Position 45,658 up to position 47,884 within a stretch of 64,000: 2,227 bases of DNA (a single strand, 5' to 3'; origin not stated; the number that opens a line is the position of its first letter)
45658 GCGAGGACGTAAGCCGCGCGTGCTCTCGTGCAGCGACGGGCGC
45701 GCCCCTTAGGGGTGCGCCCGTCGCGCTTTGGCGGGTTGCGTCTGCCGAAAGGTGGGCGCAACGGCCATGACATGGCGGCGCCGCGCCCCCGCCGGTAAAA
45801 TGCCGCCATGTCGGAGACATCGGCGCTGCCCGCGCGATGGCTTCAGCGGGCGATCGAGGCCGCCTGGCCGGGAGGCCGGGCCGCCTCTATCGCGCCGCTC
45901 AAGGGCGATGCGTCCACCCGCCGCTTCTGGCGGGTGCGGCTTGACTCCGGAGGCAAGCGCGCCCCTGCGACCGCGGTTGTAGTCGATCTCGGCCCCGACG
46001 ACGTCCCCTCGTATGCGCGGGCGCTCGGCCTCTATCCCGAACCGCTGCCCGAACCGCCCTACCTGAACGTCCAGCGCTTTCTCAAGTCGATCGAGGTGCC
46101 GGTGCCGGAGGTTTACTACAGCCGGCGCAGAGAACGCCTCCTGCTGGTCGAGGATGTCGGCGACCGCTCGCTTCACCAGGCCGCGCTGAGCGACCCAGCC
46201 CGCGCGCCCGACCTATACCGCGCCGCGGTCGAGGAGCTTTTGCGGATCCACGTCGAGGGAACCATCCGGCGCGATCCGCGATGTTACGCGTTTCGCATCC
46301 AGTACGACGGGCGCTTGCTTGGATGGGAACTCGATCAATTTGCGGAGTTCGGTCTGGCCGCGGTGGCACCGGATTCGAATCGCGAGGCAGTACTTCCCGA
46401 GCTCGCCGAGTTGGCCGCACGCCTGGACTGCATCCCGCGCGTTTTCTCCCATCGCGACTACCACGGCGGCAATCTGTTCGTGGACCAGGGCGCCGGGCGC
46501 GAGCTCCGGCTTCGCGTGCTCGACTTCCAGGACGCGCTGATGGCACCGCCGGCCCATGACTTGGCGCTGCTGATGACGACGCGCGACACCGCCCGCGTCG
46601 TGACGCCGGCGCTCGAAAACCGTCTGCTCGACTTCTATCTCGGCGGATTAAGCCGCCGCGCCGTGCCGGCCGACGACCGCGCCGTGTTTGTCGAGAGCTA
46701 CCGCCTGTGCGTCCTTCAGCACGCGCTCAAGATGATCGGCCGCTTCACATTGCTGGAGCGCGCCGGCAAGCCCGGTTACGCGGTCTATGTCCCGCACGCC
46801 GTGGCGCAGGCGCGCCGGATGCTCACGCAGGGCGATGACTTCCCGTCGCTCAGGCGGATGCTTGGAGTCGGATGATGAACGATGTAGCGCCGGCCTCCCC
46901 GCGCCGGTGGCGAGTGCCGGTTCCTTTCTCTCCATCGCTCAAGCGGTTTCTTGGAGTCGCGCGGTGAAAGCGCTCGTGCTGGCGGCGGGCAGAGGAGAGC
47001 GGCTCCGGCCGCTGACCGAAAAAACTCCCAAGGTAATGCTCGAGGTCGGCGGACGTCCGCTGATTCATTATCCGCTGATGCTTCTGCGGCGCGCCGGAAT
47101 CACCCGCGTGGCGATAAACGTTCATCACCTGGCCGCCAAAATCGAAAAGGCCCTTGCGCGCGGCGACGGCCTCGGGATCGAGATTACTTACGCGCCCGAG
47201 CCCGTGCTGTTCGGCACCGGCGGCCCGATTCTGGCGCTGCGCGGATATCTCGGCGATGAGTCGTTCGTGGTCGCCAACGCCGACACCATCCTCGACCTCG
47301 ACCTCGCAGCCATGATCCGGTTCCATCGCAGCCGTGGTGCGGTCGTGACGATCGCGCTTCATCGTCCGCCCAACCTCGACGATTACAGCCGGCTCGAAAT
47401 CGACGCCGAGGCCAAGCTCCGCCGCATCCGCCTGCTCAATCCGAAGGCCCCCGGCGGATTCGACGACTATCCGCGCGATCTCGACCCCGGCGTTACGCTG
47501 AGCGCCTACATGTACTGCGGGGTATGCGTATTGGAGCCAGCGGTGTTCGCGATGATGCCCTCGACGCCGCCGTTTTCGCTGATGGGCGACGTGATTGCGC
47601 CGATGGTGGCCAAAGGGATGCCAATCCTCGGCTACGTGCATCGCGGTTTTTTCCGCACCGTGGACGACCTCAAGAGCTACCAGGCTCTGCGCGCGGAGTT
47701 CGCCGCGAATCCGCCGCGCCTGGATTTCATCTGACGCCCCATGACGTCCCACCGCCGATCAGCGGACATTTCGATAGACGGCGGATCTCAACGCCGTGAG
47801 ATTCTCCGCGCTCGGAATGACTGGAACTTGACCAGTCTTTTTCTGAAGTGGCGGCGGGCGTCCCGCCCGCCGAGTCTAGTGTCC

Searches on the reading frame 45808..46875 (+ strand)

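Call 74: search_protein_families(library=pfam, proteins=[window:45808-46875:+], max_evalue=0.001)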
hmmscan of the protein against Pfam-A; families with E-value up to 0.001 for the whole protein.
window:45808-46875:+ (355 aa): 3 families
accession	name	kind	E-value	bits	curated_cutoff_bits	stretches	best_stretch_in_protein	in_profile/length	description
PF01636.29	APH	-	2e-18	67.5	23.2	1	83-281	38-233/239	Phosphotransferase enzyme family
PF07914.17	DUF1679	-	0.00036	20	24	1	210-258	267-316/414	Uncharacterized oxidoreductase dhs-27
PF02958.26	EcKL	-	0.00051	19.9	22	0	211-281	215-285/294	Ecdysteroid kinase-like family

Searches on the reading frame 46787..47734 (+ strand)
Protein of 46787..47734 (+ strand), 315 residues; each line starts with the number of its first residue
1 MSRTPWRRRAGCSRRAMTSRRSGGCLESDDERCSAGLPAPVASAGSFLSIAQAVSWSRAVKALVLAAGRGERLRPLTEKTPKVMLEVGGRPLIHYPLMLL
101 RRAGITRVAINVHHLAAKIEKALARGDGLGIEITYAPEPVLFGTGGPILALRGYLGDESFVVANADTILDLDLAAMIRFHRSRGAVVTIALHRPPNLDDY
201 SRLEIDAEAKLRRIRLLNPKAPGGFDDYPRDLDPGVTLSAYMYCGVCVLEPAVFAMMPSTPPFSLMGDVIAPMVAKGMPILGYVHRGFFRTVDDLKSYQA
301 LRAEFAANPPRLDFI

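Call 74: search_protein_families(library=pfam, proteins=[window:46787-47734:+], max_evalue=0.001)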
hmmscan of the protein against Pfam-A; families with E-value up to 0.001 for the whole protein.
window:46787-47734:+ (315 aa): 2 families
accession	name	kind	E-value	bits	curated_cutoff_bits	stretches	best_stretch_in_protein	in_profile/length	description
PF00483.29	NTP_transferase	-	5e-23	82.4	21.2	1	61-213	1-159/245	Nucleotidyl transferase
PF12804.13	NTP_transf_3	-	2.7e-11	44.4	27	1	62-188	1-119/160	MobA-like NTP transferase domain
